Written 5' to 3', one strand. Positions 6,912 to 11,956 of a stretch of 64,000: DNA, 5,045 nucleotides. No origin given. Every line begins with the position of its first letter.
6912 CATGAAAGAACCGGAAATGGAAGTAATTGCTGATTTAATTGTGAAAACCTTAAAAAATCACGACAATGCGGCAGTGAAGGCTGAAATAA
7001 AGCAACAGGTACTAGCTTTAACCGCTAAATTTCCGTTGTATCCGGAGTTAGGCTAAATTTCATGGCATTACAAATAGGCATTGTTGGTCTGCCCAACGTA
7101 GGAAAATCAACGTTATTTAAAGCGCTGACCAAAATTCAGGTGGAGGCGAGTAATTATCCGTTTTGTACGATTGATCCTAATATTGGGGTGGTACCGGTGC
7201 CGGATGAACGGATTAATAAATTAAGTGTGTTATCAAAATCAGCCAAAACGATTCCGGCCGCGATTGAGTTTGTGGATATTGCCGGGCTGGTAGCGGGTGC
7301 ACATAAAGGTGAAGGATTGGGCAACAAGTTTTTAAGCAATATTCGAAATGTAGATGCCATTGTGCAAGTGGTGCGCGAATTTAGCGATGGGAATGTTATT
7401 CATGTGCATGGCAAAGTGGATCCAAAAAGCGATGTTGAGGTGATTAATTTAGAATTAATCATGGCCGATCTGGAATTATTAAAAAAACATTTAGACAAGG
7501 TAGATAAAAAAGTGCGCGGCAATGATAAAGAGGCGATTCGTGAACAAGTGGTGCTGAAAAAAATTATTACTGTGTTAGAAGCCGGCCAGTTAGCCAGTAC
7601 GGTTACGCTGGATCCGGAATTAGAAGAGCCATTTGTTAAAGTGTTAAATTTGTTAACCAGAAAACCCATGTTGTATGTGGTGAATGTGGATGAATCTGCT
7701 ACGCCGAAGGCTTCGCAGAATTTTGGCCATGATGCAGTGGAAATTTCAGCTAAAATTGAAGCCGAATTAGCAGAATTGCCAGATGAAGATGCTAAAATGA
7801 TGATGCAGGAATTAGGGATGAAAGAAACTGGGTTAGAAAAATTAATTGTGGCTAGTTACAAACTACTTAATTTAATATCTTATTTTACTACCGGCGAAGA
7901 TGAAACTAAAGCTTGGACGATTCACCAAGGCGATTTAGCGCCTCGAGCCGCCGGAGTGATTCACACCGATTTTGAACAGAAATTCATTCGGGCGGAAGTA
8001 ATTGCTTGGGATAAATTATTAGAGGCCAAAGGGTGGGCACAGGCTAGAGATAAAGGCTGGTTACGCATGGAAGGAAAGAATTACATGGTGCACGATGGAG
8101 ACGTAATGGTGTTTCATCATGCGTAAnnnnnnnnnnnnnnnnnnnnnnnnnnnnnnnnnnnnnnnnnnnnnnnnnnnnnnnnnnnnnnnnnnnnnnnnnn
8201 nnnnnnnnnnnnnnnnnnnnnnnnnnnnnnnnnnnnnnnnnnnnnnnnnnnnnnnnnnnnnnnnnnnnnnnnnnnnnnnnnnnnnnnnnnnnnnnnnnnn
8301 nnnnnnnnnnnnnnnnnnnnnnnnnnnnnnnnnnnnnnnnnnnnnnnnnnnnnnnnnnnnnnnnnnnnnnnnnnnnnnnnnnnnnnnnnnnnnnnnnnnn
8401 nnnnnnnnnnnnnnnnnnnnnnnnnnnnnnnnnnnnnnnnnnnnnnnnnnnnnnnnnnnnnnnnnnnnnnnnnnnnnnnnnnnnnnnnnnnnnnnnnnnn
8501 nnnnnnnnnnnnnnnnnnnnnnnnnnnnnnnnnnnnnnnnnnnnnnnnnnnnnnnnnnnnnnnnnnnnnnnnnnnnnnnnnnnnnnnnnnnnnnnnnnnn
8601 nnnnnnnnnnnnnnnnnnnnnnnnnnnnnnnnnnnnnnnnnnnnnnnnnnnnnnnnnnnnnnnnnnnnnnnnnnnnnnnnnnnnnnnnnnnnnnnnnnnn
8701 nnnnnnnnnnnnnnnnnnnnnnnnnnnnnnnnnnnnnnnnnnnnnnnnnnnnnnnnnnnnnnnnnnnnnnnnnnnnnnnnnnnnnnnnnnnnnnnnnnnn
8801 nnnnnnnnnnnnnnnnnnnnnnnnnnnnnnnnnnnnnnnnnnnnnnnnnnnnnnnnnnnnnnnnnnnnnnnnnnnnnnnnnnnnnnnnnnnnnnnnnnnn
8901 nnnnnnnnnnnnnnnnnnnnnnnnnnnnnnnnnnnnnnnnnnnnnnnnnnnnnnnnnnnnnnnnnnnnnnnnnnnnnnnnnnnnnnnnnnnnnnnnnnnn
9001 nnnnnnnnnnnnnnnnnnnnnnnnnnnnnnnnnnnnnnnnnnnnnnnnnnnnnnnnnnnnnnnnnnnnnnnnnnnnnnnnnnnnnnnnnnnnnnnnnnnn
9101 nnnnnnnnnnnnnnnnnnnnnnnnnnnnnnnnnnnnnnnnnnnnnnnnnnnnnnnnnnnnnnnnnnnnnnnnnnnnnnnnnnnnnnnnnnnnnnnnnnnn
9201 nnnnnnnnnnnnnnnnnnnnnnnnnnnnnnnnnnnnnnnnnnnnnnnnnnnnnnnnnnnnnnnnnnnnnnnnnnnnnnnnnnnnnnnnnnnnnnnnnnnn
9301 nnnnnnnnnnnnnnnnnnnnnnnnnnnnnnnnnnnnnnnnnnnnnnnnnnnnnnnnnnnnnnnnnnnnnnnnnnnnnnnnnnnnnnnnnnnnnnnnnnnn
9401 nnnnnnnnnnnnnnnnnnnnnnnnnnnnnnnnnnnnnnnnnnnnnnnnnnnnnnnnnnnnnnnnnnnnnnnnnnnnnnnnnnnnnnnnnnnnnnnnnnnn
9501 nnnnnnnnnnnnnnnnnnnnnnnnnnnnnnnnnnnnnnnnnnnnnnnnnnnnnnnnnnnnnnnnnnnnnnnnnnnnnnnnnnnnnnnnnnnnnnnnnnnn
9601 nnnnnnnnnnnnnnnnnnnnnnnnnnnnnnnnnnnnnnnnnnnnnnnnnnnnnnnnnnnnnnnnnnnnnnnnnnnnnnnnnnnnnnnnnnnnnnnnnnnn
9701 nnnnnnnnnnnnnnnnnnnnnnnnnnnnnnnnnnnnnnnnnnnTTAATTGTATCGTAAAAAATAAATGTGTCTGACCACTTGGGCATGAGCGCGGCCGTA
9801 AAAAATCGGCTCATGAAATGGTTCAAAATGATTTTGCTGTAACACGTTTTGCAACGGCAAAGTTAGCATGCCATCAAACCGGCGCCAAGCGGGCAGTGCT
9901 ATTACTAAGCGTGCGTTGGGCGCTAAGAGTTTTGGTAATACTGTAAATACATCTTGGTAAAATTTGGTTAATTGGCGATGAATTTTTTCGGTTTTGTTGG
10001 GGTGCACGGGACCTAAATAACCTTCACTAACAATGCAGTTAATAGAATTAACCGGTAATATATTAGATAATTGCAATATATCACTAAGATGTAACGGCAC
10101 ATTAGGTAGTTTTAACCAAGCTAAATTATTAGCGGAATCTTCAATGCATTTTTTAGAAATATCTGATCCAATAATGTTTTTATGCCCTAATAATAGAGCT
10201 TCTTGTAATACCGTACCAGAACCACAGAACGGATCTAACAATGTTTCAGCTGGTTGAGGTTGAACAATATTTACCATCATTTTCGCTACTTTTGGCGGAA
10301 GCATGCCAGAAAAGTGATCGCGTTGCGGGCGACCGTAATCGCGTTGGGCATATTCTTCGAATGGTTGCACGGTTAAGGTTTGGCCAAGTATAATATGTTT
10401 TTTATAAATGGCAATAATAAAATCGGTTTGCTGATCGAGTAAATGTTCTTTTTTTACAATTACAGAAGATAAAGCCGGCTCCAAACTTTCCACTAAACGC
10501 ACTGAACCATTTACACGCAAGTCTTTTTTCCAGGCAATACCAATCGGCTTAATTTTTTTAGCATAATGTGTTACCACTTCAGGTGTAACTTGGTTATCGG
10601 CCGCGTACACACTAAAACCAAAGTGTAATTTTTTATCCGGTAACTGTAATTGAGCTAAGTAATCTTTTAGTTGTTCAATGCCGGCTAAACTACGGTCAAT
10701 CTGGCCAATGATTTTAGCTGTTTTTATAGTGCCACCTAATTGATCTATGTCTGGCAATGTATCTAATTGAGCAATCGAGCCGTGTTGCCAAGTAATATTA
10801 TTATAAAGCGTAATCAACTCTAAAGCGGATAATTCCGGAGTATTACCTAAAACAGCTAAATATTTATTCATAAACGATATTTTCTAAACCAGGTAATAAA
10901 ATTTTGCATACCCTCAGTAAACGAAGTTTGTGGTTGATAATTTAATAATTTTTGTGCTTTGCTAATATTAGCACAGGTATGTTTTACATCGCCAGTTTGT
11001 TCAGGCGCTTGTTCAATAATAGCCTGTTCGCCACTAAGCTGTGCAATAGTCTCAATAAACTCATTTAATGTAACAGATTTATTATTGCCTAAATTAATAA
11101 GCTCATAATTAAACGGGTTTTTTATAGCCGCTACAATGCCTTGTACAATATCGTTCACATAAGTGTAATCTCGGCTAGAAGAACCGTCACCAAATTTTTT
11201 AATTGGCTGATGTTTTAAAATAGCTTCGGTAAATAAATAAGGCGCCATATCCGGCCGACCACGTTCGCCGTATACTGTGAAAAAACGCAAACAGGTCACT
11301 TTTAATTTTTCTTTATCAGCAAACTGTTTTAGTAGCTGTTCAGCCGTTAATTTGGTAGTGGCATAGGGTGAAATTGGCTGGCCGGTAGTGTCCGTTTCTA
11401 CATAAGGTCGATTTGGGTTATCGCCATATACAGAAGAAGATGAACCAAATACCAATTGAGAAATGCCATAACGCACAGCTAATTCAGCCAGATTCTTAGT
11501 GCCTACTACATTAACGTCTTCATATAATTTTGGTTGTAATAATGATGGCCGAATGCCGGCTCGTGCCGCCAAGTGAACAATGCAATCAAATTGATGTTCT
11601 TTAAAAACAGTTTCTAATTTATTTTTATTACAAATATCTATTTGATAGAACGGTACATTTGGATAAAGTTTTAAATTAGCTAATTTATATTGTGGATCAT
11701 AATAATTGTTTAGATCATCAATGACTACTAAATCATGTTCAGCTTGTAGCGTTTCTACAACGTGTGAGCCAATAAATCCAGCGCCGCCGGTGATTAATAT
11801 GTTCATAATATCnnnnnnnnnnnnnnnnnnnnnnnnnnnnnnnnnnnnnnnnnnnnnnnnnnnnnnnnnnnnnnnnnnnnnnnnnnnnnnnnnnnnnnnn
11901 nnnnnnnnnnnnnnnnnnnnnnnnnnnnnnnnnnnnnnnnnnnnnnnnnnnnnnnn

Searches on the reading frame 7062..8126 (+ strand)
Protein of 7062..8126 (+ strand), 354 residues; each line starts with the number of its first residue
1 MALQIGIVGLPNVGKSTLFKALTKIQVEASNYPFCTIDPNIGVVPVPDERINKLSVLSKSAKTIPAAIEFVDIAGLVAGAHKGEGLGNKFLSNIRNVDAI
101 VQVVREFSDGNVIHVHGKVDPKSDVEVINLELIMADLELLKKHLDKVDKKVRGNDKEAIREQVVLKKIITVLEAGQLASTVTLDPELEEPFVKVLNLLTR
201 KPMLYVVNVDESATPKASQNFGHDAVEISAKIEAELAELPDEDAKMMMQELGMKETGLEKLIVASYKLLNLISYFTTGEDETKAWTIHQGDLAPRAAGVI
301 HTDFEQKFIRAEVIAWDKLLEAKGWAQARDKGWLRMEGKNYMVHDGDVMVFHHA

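Call 25: search_protein_families(library=pfam, proteins=[window:7062-8126:+], max_evalue=0.001)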
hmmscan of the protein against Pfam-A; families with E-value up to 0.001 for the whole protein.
window:7062-8126:+ (354 aa): 3 families
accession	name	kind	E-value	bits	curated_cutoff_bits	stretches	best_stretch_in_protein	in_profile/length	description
PF06071.19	YchF-GTPase_C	-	3.8e-34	117.1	27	1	271-352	1-82/84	Protein of unknown function (DUF933)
PF01926.29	MMR_HSR1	-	2e-21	76.6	21.9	1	4-107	1-85/113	50S ribosome-binding GTPase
PF02421.24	FeoB_N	-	8.3e-09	35.6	27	1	4-48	2-46/156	Ferrous iron transport protein B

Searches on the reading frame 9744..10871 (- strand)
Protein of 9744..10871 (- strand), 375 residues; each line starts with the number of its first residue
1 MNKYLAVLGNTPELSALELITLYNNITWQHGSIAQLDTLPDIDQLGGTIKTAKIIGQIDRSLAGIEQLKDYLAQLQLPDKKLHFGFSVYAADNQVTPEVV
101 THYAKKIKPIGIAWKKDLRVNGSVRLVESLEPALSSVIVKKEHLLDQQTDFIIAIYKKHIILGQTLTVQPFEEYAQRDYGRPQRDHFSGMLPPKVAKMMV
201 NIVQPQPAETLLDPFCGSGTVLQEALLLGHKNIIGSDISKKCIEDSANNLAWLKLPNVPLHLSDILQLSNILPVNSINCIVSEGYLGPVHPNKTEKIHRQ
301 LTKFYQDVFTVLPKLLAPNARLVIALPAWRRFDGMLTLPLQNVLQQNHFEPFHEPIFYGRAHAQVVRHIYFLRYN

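Call 25: search_protein_families(library=pfam, proteins=[window:9744-10871:-], max_evalue=0.001)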
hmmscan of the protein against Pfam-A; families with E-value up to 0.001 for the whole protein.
window:9744-10871:- (375 aa): 4 families
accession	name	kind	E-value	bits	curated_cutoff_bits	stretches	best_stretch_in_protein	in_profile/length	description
PF13847.12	Methyltransf_31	-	1.8e-11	44.4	27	1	207-328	3-113/145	Methyltransferase domain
PF01170.24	UPF0020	-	2.8e-11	43.9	22.3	1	188-332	9-172/197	RMKL-like, methyltransferase domain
PF01555.25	N6_N4_Mtase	-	6.6e-08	33.2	26.7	1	170-245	145-218/221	DNA methylase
PF13649.12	Methyltransf_25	-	4.5e-06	27.7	27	1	212-301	2-89/97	Methyltransferase domain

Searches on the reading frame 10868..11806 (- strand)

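Call 25: search_protein_families(library=pfam, proteins=[window:10868-11806:-], max_evalue=0.001)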
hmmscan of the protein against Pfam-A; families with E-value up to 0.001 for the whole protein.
window:10868-11806:- (312 aa): 7 families
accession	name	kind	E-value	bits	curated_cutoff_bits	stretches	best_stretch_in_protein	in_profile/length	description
PF01370.27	Epimerase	-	1.5e-58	198.5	20.9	1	3-240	1-240/240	NAD dependent epimerase/dehydratase family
PF16363.11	GDP_Man_Dehyd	-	9.6e-55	186.8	27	1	4-302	1-331/332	GDP-mannose 4,6 dehydratase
PF01073.25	3Beta_HSD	-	4.9e-27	95.1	22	1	4-230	1-231/280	3-beta hydroxysteroid dehydrogenase/isomerase family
PF04321.23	RmlD_sub_bind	-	5.6e-26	91.7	27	1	1-264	1-236/287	RmlD substrate binding domain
PF02719.21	Polysacc_synt_2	-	2.6e-16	60.1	20.2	1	3-262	1-251/293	Polysaccharide biosynthesis protein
PF07993.18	NAD_binding_4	-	1.3e-12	47.9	20.1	1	71-181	87-210/258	Male sterility protein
PF13460.12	NAD_binding_10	-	8.9e-09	35.9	27.2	1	7-176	1-144/184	NAD(P)H-binding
